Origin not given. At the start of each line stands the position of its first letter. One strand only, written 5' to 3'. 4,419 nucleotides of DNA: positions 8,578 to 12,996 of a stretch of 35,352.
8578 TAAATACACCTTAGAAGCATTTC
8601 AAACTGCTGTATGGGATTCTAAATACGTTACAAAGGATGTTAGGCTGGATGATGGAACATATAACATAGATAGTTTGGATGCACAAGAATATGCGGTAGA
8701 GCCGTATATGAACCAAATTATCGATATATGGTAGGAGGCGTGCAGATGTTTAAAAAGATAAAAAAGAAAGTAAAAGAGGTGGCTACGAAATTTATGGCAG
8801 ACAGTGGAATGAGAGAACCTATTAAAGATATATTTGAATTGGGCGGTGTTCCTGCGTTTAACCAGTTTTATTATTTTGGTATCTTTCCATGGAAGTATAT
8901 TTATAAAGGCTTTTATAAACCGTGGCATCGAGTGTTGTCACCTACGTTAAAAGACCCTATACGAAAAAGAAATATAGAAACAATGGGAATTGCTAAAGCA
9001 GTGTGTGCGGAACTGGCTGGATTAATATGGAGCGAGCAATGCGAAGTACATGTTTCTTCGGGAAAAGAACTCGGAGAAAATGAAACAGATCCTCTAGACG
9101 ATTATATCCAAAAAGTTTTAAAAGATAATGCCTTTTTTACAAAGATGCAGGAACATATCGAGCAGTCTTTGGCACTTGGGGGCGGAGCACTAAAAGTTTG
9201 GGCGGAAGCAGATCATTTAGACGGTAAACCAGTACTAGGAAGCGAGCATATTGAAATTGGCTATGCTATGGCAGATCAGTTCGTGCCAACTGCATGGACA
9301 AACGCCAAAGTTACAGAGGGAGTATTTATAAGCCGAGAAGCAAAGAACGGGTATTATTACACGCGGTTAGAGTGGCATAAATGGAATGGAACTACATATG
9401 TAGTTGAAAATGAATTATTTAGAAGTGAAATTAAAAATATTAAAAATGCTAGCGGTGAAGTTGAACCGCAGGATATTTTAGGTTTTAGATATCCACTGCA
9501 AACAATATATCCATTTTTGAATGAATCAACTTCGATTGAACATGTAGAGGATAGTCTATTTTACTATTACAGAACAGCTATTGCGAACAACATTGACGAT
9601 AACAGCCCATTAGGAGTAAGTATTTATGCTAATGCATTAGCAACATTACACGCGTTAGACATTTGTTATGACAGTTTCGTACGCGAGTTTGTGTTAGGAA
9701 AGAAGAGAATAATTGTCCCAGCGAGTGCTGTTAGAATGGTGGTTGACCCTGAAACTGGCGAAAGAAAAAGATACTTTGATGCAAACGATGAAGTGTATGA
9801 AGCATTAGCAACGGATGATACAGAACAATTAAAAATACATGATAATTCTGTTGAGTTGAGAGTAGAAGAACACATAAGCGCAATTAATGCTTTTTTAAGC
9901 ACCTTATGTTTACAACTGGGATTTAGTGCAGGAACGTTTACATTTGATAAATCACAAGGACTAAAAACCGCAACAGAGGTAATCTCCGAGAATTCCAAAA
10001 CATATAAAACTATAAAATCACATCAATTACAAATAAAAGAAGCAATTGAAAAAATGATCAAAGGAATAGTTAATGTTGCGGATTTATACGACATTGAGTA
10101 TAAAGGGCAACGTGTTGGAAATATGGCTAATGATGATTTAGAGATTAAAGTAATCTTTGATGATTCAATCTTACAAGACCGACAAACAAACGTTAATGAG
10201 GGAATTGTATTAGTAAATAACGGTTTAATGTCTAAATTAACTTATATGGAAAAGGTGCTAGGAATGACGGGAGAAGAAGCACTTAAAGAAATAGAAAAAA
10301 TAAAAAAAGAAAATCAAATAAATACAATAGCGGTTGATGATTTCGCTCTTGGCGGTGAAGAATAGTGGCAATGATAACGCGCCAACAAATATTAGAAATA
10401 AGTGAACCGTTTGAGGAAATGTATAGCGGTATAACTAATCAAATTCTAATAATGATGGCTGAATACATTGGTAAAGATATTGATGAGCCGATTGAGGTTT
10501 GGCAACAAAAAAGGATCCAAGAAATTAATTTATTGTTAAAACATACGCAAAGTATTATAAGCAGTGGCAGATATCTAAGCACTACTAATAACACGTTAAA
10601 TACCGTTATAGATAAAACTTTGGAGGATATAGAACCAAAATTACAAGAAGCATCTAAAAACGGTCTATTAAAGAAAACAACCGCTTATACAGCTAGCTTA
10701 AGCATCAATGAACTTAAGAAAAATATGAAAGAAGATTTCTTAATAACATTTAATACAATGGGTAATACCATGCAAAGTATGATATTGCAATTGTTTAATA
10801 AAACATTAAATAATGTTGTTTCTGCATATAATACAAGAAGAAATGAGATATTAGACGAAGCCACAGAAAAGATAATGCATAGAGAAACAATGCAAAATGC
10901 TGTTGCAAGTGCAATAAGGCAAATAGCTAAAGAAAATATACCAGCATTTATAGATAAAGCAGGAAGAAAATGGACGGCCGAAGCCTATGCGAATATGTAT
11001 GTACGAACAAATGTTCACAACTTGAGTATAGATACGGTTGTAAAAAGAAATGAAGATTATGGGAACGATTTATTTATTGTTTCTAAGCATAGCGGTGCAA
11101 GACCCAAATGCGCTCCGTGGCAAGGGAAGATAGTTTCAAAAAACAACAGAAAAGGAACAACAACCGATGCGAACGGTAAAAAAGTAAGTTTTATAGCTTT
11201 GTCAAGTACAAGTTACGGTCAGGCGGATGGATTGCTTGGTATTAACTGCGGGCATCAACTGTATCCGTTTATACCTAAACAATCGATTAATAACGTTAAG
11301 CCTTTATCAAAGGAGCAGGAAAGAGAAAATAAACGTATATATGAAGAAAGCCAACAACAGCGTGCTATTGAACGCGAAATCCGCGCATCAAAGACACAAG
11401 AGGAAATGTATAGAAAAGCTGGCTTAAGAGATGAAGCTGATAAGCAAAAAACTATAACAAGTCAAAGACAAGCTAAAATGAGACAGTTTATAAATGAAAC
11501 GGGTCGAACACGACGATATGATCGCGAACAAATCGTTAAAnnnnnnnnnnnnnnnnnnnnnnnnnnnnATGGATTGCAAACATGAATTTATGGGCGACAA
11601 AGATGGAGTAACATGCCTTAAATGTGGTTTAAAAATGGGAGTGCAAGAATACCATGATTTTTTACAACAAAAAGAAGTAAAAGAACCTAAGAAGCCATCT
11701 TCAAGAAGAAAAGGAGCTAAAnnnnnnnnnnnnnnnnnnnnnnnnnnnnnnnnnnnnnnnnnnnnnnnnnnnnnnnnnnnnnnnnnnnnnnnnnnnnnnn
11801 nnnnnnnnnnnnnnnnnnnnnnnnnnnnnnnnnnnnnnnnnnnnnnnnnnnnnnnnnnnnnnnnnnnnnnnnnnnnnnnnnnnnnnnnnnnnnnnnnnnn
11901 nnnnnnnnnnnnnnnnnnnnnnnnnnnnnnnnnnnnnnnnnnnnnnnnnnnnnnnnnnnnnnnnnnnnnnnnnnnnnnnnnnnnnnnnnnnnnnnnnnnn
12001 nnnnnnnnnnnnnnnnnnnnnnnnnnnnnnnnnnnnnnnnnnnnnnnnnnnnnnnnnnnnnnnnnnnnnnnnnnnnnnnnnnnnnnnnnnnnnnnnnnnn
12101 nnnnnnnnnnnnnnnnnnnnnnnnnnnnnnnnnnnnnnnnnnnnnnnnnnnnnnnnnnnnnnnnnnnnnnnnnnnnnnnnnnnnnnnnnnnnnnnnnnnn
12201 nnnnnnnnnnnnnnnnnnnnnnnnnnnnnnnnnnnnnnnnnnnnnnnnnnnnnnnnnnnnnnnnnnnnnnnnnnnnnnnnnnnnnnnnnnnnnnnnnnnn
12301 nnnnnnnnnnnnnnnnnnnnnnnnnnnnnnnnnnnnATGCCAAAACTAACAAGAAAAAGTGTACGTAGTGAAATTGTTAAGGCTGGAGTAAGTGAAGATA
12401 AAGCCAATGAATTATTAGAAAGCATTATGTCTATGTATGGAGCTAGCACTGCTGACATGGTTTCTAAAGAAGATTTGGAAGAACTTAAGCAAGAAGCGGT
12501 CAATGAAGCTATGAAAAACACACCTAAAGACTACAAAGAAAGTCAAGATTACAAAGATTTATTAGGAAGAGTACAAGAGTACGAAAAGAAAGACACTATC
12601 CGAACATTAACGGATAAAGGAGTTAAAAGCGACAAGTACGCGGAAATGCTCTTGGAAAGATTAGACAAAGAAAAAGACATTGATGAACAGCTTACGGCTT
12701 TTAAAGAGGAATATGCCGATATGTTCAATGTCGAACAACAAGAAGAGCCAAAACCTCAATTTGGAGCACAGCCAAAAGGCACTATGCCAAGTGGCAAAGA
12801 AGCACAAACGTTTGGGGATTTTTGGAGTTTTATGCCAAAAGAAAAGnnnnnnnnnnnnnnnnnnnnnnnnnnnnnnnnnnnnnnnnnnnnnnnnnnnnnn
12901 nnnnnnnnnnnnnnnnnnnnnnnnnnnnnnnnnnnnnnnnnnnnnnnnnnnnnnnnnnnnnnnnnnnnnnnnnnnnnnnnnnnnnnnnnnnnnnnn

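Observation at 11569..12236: Zinc-ribbon peptide plus Dps-like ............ inserted in the head-morphogenesis module, closed by its own terminator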

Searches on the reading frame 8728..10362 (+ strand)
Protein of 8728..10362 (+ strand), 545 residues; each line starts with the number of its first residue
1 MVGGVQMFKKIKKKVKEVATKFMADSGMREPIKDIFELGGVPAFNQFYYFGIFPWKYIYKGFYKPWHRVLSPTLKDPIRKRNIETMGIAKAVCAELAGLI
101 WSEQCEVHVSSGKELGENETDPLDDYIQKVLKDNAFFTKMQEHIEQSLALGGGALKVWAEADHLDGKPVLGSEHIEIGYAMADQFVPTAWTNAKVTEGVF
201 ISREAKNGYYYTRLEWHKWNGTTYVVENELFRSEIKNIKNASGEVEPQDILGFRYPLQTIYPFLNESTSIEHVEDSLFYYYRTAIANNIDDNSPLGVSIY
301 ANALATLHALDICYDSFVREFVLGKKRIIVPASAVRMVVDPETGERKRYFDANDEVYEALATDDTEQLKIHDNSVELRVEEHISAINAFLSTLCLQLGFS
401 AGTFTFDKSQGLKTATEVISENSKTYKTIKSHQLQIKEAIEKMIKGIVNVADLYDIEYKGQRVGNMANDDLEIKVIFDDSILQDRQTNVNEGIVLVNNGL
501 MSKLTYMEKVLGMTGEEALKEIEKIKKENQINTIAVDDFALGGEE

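Call 6: search_protein_families(library=pfam, proteins=[window:8728-10362:+], max_evalue=1)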
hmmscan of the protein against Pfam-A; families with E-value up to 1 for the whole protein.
window:8728-10362:+ (545 aa): 3 families
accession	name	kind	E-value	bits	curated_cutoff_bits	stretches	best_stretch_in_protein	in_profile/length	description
PF05133.19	SPP1_portal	-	3.7e-29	102.4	25.5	1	56-530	19-411/416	Phage portal protein, SPP1 Gp6-like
PF04386.18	SspB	-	0.049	14.1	27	1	325-367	82-123/156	Stringent starvation protein B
PF10500.14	SR-25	-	0.12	12.4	40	0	333-362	173-201/226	Nuclear RNA-splicing-associated protein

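Call 7: search_protein_families(library=phrogs, proteins=[window:8728-10362:+], max_evalue=0.1)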
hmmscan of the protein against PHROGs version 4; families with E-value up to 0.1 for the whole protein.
window:8728-10362:+ (545 aa): 2 families
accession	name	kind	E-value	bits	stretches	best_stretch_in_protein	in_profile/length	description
phrog_533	-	head and packaging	5.2e-125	418.8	1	52-532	35-483/495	portal protein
phrog_5487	-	unknown function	0.013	16.7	0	512-528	31-47/54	-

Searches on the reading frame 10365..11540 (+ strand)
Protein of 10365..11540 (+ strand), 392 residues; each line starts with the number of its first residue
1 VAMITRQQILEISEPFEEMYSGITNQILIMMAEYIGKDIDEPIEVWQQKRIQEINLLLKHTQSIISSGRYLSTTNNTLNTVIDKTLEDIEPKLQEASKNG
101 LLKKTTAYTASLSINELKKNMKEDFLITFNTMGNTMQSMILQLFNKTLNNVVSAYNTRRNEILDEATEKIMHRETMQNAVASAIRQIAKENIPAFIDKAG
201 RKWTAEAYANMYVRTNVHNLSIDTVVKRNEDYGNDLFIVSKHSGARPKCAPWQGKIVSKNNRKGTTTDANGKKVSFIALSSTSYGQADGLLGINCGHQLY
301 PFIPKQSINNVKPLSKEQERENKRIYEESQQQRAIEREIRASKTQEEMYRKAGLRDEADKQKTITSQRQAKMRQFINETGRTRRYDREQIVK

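Call 6: search_protein_families(library=pfam, proteins=[window:10365-11540:+], max_evalue=1)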
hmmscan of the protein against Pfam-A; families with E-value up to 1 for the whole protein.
window:10365-11540:+ (392 aa): 2 families
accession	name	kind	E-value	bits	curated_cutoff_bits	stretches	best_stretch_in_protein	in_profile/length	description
PF06152.16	Phage_min_cap2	-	5.1e-70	236.7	26.3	1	5-377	2-366/366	Phage minor capsid protein 2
PF03048.19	Herpes_UL92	-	0.28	11.4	21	1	134-225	72-163/191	UL92 family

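Call 7: search_protein_families(library=phrogs, proteins=[window:10365-11540:+], max_evalue=0.1)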
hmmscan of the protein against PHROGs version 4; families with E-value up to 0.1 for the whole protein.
window:10365-11540:+ (392 aa): 4 families
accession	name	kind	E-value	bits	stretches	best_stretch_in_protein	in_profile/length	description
phrog_581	-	head and packaging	9.7e-86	290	1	2-390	18-381/564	minor head protein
phrog_12049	-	head and packaging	1.1e-24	88.1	1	157-388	138-366/745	head morphogenesis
phrog_4611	-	head and packaging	1.1e-15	58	1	49-373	46-337/710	minor head protein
phrog_23607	-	tail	0.053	14.8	0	28-90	30-94/135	tail assembly chaperone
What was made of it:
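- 10365..11543 (+): Context: MuF2 / Phage_min_cap2 (SPP1 gp7-like) minor head protein, 392 aa, single domain with no toxin extension. PF06152 E 5.1e-70 covering 2-366 of 366 profile positions; phrog_581 E 1e-85 (calls 6, 7)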

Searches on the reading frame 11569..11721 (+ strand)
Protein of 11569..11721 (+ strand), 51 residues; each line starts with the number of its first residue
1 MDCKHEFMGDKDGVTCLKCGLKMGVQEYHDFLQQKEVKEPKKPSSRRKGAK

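Call 6: search_protein_families(library=pfam, proteins=[window:11569-11721:+], max_evalue=1)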
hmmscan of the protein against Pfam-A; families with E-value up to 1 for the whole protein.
window:11569-11721:+ (51 aa): 2 families
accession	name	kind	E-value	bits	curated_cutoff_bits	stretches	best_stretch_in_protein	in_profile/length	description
PF14446.12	Prok-RING_1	-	0.079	13.4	29.1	1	3-20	10-27/54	Prokaryotic RING finger family 1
PF00653.27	BIR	-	0.092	13.7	22.9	1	7-31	30-55/70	Inhibitor of Apoptosis domain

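Call 7: search_protein_families(library=phrogs, proteins=[window:11569-11721:+], max_evalue=0.1)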
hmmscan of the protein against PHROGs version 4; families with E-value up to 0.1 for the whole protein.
window:11569-11721:+ (51 aa): 0 families

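Call 8: search_protein_families(library=ncbifam, proteins=[window:11569-11721:+], max_evalue=1)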
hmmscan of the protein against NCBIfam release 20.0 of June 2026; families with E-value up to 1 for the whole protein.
window:11569-11721:+ (51 aa): 1 family
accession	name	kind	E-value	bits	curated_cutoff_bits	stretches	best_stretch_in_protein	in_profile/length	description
NF050009.1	TA_VapB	equivalog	0.062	13.8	60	1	21-47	12-40/65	type II toxin-antitoxin system VapB family antitoxin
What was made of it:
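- Curated Pfam and NCBIfam thresholds are not met (calls 6, 8).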

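Call 72: find_homologous_proteins(query=window:11569-11721:+, max_evalue=0.01)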
Query window:11569-11721:+ (51 aa): 4 proteins with E <= 0.01 among 4 candidates.
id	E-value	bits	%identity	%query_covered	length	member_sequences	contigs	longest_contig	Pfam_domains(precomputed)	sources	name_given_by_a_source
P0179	7.0e-26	106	92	100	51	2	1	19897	-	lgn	-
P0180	8.3e-26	105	94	100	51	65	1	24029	-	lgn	-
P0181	7.6e-22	93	86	100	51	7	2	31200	-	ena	-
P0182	2.0e-20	89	95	86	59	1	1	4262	-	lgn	-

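Call 87: predict_structure(alignment_id=A7)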
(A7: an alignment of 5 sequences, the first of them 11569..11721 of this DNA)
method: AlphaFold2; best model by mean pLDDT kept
length: 51 residues; sequences in the alignment: 5
mean_pLDDT: 69.0   pTM: 0.38
mean pLDDT of the five models: 69.0, 66.9, 66.0, 64.6, 63.4
residues with pLDDT >= 90: 0; 70-90: 30; 50-70: 12; < 50: 9
segments of 3 or more residues with pLDDT < 50: 40-43, 49-51
pLDDT, mean of each block of 10 residues (from residue 1): 70 82 83 63 49 50
secondary structure, 60 per line:
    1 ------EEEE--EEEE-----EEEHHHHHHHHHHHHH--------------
elements in order: E7-10 E13-16 E22-24 H25-37

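Call 108: fold_search(model_id=the predicted structure, library=pdb)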
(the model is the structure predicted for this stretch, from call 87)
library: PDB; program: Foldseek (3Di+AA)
matches with E <= 10: 91; with E <= 0.001: 0
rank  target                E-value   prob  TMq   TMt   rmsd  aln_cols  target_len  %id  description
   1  4bhm_A                1.6e+00  0.13  0.32  0.23   8.4        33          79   21  The crystal structure of MoSub1-DNA complex reveals a novel DNA binding mode (released 2014-04-23)
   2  9vcd_MODEL_1_A        1.7e+00  0.12  0.32  0.26   4.9        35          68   20  N-terminal dimeric C2H2-domain of Drosophila melanogaster IMZF protein (released 2026-01-28)
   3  5zg9_B                1.9e+00  0.12  0.32  0.22   8.6        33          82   21  Crystal structure of MoSub1-ssDNA complex in phosphate buffer (released 2019-03-27)
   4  7ob9_I                2.0e+00  0.18  0.34  0.32   2.2        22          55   36  Cryo-EM structure of human RNA Polymerase I in elongation state (released 2021-12-08)
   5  7oba_I                2.1e+00  0.15  0.34  0.19   2.5        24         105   33  Cryo-EM structure of human RNA Polymerase I in complex with RRN3 (released 2021-12-08)
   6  4bts_A9               2.5e+00  0.18  0.35  0.20   5.4        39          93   15  THE CRYSTAL STRUCTURE OF THE EUKARYOTIC 40S RIBOSOMAL SUBUNIT IN COMPLEX WITH EIF1 AND EIF1A (released 2013-07-17)
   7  4v5o_A9               2.5e+00  0.18  0.34  0.19   6.5        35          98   14  CRYSTAL STRUCTURE OF THE EUKARYOTIC 40S RIBOSOMAL SUBUNIT IN COMPLEX WITH INITIATION FACTOR 1. (released 2014-07-09)
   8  3gn5_A                2.6e+00  0.18  0.34  0.15   3.8        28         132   25  Structure of the E. coli protein MqsA (YgiT/b3021) (released 2010-01-12)
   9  7obb_I                2.6e+00  0.14  0.35  0.19   2.4        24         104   33  Cryo-EM structure of human RNA Polymerase I Open Complex (released 2021-12-08)
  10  5zg9_A                3.3e+00  0.04  0.24  0.15   8.8        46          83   17  Crystal structure of MoSub1-ssDNA complex in phosphate buffer (released 2019-03-27)
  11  9qf5_Bk               3.5e+00  0.07  0.32  0.28   9.1        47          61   21  Structure of P. furiosus 70S ribosome grown at 102deg (released 2025-11-05)
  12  4agh                  3.5e+00  0.04  0.24  0.16   9.0        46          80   17  Structural features of ssDNA binding protein MoSub1 from Magnaporthe oryzae (released 2012-08-29)
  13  9v1i_lm               3.7e+00  0.10  0.36  0.23   6.2        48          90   12  Cryo- EM structure of ribosomal large subunit (LSU) from Entamoeba histolytica at 2.8 angstrom resolution (released 2025-10-08)
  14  4bhm_F                3.7e+00  0.08  0.32  0.23   8.4        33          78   21  The crystal structure of MoSub1-DNA complex reveals a novel DNA binding mode (released 2014-04-23)
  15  4qzh_A                4.0e+00  0.12  0.39  0.08   3.9        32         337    6  Mouse Tdt, F401A mutant, in complex with a DSB substrate, C-T base pair (released 2015-06-10)
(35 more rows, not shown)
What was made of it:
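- Tried and rejected: Fold search with the zinc-ribbon model: nothing significant, all E above 1 (call 108).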

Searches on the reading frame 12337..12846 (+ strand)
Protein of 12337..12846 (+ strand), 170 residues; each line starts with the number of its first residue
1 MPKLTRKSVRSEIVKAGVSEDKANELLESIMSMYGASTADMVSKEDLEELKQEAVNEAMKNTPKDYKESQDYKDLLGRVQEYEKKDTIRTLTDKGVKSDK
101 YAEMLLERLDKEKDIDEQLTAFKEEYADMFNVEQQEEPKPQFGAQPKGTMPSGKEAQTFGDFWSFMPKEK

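Call 6: search_protein_families(library=pfam, proteins=[window:12337-12846:+], max_evalue=1)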
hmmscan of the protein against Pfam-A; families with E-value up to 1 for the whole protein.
window:12337-12846:+ (170 aa): 10 families
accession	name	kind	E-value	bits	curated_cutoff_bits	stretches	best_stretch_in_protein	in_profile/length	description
PF06810.17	Phage_scaffold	-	1e-07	32.5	35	1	44-147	54-164/170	Phage capsid assembly scaffolding protein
PF04461.18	DUF520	-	0.0065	17.1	23.2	1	40-131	4-90/161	Protein of unknown function (DUF520)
PF17573.8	GA-like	-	0.022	15.1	25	1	84-103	12-31/50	GA-like domain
PF16275.10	SF1-HH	-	0.05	14.4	29.3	1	38-73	80-114/114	Splicing factor 1 helix-hairpin domain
PF09150.15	Carot_N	-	0.056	13.8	25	1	58-93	108-143/151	Orange carotenoid protein, N-terminal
PF22798.2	DUF5817_CT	-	0.07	13.4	29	0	92-111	23-41/54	DUF5817, C-terminal domain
PF10009.15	DUF2252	-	0.084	12.3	22.3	1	16-128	96-207/392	Uncharacterized protein conserved in bacteria (DUF2252)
PF20332.3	DUF6627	-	0.24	11.9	27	0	3-35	46-75/125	Family of unknown function (DUF6627)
PF00269.25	SASP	-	0.25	11.8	22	0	116-137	9-30/59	Small, acid-soluble spore proteins, alpha/beta type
PF04286.17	DUF445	-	0.31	11.3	33.8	1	5-130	55-178/368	Protein of unknown function (DUF445)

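Call 7: search_protein_families(library=phrogs, proteins=[window:12337-12846:+], max_evalue=0.1)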
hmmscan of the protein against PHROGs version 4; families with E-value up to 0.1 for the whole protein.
window:12337-12846:+ (170 aa): 7 families
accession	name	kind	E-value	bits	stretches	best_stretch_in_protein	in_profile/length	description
phrog_194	-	head and packaging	4.6e-06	27.6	1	44-159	73-207/335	head scaffolding protein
phrog_856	-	unknown function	0.0024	19.2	0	52-126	6-79/99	-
phrog_1173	-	unknown function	0.0054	17.9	1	39-94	6-61/86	-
phrog_15987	-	unknown function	0.014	16.4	0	43-62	18-37/58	-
phrog_1933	-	unknown function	0.019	15.8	0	50-83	34-68/71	-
phrog_19546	-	unknown function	0.045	15.3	0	94-127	38-69/113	-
phrog_11046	-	transcription regulation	0.057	14.3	1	54-111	25-89/94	transcriptional regulator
